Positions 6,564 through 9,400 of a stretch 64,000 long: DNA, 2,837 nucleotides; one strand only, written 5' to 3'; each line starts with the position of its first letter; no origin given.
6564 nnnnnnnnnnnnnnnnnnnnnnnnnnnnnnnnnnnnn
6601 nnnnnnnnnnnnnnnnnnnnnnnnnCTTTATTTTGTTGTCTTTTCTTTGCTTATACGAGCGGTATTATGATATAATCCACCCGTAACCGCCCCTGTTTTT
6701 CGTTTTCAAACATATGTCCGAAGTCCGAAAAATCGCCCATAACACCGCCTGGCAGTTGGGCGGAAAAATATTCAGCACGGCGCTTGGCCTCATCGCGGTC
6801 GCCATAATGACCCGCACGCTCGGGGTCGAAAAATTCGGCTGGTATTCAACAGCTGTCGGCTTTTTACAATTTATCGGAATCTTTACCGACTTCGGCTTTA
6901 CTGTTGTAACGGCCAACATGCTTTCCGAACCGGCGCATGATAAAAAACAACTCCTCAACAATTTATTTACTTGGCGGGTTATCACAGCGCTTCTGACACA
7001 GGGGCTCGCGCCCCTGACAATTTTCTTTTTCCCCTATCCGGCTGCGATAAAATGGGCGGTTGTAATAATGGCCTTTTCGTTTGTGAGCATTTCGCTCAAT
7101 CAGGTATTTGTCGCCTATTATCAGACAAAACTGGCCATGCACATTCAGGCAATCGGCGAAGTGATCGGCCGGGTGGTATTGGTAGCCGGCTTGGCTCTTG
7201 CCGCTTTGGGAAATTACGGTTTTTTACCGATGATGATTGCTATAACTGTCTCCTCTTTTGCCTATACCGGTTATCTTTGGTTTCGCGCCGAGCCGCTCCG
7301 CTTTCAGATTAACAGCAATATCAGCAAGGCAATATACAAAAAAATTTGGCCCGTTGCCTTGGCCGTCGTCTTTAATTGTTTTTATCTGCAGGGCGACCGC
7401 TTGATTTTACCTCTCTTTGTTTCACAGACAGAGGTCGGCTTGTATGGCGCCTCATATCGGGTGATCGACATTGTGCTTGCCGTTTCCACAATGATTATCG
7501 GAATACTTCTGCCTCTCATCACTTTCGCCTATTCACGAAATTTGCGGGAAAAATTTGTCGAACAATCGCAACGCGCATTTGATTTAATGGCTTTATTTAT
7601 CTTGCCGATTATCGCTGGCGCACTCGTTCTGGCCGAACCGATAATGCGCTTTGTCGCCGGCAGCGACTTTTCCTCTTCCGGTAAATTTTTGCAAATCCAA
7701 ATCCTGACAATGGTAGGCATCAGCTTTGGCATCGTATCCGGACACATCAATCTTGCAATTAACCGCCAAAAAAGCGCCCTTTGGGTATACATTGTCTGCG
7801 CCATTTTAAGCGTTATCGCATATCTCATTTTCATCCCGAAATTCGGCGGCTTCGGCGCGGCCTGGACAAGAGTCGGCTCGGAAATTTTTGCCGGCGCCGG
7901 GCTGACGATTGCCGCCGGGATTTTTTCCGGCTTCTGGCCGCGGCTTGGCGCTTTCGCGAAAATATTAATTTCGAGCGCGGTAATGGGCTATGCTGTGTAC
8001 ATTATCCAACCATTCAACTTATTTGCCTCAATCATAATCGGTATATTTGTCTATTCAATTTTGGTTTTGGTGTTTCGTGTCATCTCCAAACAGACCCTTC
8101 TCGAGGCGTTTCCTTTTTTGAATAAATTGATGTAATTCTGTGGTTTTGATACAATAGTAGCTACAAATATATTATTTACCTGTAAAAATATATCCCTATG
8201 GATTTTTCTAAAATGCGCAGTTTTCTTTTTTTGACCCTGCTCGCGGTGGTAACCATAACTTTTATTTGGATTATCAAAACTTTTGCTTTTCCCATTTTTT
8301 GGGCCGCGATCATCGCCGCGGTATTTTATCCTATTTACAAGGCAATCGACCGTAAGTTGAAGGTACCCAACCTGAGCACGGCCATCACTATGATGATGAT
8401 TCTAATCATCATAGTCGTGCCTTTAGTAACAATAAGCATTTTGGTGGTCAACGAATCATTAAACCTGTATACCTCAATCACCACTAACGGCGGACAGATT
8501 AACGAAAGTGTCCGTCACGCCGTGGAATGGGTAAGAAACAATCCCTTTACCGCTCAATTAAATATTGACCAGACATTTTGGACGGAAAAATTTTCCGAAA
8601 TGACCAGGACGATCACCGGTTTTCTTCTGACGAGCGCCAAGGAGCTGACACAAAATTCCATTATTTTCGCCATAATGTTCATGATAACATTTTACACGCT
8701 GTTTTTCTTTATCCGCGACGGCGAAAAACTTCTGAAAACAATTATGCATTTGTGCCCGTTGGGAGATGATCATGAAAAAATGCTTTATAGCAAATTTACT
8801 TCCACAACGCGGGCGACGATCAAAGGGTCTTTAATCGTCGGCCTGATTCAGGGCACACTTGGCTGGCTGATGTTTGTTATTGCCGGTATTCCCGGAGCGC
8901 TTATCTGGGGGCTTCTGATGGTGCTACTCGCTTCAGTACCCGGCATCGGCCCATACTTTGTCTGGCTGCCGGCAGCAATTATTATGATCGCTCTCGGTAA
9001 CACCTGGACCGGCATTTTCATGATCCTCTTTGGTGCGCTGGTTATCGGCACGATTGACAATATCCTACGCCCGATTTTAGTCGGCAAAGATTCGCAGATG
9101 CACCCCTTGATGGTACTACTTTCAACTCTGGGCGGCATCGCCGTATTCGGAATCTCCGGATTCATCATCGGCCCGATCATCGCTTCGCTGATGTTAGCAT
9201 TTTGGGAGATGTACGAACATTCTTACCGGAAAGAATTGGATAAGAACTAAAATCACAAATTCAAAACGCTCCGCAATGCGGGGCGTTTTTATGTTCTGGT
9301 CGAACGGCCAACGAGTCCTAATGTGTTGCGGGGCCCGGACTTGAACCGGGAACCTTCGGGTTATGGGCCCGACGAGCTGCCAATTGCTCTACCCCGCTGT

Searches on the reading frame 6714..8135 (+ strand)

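Call 11: search_protein_families(library=pfam, max_evalue=0.00001, proteins=[window:6714-8135:+])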
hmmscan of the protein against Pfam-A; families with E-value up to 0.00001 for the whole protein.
window:6714-8135:+ (473 aa): 2 families
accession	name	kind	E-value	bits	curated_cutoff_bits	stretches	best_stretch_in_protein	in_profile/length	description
PF13440.11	Polysacc_synt_3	-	4e-19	69.4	23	1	31-321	1-290/293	Polysaccharide biosynthesis protein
PF01943.22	Polysacc_synt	-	1.1e-15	58.2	28.2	1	8-270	2-271/274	Polysaccharide biosynthesis protein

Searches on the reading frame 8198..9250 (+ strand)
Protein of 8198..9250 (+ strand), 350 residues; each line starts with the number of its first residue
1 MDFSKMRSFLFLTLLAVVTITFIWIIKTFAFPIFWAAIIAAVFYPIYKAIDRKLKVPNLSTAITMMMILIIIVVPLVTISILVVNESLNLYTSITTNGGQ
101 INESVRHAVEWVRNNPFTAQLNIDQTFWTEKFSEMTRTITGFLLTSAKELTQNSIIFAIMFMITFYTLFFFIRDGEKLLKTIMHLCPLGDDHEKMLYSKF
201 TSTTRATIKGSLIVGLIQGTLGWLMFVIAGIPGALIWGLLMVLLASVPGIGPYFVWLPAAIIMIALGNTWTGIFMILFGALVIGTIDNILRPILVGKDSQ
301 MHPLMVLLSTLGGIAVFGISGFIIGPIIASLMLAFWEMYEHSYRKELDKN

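Call 11: search_protein_families(library=pfam, max_evalue=0.00001, proteins=[window:8198-9250:+])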
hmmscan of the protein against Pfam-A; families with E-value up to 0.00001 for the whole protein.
window:8198-9250:+ (350 aa): 1 family
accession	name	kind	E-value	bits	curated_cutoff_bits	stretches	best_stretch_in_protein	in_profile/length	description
PF01594.21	AI-2E_transport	-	3.9e-54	184.5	34.3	1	10-339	2-326/327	AI-2E family transporter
